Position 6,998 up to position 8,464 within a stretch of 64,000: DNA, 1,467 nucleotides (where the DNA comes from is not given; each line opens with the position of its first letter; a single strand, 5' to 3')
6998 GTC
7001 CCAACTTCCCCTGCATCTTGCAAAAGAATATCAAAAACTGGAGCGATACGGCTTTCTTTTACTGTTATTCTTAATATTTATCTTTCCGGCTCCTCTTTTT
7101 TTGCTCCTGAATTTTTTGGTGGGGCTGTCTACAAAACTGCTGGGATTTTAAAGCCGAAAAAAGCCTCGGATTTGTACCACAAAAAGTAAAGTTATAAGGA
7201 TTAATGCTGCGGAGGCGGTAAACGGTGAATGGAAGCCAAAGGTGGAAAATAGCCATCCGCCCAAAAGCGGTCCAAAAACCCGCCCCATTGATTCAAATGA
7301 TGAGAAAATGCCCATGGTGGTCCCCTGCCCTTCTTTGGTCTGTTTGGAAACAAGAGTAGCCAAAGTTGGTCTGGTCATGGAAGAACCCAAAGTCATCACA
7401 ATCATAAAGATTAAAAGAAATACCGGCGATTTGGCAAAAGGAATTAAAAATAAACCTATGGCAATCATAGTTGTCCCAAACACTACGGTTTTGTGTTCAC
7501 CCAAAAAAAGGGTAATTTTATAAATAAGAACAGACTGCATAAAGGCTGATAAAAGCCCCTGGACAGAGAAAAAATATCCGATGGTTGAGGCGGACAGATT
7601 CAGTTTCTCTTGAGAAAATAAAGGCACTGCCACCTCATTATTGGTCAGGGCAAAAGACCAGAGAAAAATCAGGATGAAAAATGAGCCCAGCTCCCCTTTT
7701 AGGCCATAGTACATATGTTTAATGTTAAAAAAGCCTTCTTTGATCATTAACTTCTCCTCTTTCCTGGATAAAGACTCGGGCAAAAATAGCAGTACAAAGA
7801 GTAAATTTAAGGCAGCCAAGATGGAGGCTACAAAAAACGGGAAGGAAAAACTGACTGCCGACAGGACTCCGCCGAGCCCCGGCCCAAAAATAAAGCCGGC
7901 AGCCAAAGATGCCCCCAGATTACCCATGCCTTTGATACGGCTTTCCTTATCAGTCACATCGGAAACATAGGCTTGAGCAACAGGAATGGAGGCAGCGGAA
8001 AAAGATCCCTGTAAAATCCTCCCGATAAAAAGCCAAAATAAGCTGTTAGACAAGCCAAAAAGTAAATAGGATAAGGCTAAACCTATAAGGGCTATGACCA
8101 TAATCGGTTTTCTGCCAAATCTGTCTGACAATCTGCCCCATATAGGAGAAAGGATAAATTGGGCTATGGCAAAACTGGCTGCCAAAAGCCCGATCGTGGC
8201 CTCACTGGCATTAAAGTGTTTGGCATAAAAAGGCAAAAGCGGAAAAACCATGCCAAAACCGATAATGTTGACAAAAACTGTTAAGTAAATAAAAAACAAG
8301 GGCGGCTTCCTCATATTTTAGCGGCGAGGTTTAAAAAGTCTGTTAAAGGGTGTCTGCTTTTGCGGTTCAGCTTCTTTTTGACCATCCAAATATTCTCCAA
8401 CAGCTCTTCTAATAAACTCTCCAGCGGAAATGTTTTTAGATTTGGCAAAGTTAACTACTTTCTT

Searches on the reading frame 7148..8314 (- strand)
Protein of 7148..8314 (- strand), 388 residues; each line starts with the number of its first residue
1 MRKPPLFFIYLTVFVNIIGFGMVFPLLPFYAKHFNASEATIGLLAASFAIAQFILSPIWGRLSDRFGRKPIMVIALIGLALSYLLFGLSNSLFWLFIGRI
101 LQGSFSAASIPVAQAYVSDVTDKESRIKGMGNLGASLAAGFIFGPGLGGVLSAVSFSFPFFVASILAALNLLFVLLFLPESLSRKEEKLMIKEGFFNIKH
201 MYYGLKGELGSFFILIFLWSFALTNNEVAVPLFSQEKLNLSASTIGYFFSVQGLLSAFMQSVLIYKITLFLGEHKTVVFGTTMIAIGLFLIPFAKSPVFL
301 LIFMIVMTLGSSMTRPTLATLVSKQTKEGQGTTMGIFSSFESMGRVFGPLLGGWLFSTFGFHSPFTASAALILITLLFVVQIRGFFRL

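Call 62: search_protein_families(library=pfam, proteins=[window:7148-8314:-], max_evalue=0.00001)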
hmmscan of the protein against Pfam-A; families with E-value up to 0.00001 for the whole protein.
window:7148-8314:- (388 aa): 5 families
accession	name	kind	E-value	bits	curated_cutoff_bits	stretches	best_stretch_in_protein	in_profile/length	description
PF07690.21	MFS_1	-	8.3e-68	229.3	33.4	2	10-263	2-258/347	Major Facilitator Superfamily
PF00083.30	Sugar_tr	-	6.9e-16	58.6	22.3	1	30-181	34-194/452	Sugar (and other) transporter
PF12832.13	MFS_1_like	-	2.4e-13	50.3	25.2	1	19-365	14-371/373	MFS_1 like family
PF13347.12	MFS_2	-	8.2e-12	44.8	27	1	1-153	221-374/427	MFS/sugar transport protein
PF05977.19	MFS_3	-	6.8e-09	35.1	27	0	34-290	40-300/524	Transmembrane secretion effector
